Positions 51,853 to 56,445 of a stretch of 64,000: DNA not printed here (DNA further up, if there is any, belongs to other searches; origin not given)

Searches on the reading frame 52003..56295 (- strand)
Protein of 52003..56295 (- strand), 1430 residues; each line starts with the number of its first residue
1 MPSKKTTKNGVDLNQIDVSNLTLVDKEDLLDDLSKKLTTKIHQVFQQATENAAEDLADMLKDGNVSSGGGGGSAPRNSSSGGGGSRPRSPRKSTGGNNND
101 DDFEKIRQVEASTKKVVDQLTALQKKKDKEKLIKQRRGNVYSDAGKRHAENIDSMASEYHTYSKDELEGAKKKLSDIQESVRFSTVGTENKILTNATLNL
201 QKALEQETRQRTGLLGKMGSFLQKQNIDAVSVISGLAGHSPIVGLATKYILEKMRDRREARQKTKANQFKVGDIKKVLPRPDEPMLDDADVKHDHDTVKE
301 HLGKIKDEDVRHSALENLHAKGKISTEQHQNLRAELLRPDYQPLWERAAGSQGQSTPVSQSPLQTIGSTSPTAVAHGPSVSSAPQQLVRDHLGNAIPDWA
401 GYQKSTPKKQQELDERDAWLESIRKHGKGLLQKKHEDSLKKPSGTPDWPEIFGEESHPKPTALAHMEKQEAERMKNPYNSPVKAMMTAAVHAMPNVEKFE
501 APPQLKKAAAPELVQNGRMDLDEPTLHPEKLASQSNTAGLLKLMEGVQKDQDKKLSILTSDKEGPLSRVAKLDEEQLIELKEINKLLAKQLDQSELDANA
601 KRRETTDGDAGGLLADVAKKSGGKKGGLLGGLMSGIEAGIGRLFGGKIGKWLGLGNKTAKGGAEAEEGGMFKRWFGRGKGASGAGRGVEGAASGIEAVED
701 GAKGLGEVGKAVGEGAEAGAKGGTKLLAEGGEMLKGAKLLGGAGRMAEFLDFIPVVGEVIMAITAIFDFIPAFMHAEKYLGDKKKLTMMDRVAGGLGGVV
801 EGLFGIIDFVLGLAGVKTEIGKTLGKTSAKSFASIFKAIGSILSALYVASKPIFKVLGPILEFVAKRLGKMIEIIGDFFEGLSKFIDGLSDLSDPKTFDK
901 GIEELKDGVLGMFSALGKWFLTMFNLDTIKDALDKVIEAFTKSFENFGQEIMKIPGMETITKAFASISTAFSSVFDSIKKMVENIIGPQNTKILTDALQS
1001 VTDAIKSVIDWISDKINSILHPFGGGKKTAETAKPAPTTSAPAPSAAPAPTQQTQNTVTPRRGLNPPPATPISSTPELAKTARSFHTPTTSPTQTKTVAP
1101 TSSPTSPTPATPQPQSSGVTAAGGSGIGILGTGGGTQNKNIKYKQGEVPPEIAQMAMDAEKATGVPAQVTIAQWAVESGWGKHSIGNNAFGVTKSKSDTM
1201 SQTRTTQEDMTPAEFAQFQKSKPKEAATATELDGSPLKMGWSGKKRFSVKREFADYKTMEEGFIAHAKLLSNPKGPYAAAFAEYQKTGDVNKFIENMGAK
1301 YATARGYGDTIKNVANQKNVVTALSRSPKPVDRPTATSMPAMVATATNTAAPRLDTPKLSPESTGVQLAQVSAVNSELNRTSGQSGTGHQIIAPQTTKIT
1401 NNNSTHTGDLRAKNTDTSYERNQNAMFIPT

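Call 8: search_protein_families(library=pfam, proteins=[window:52003-56295:-], max_evalue=0.001)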
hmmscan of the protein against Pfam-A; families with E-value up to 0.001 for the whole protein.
window:52003-56295:- (1430 aa): 1 family
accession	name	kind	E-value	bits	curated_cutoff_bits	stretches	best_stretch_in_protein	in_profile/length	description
PF01832.25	Glucosaminidase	-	1.3e-18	68.3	30.2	1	1154-1318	2-121/123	Mannosyl-glycoprotein endo-beta-N-acetylglucosaminidase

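Call 10: search_protein_families(library=phrogs, proteins=[window:52003-56295:-], max_evalue=0.00001)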
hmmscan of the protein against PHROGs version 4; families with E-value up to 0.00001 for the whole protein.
window:52003-56295:- (1430 aa): 4 families
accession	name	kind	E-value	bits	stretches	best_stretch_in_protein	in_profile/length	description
phrog_3513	-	lysis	1.1e-22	81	1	1151-1354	649-821/1434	endolysin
phrog_1535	-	tail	7.7e-17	61.7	1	756-1272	741-1066/1152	tail length tape measure protein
phrog_4200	-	tail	1.4e-08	34.7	1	829-1021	208-390/732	tail length tape measure protein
phrog_12727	-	lysis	6.2e-07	30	0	1150-1208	8-70/393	endolysin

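Call 11: search_dna_similar(query=window:52003-56295:-, collection=phages, mode=protein, max_rows=15)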
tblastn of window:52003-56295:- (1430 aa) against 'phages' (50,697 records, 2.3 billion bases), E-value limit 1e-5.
Records with a match: 1; places in all: 1; records where one place covers at least 80% of the query: 0.
Best place of each record, by identity: <60% 1.
By first word of the organism name: Flavobacterium 1.
By host as written in the record: Flavobacterium sp. B183 1.
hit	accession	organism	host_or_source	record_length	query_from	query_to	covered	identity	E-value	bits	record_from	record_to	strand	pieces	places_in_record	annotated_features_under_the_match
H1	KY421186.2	Flavobacterium phage FL-1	Flavobacterium sp. B183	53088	1156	1315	11%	34.1%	1e-7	63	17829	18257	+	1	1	putative lysin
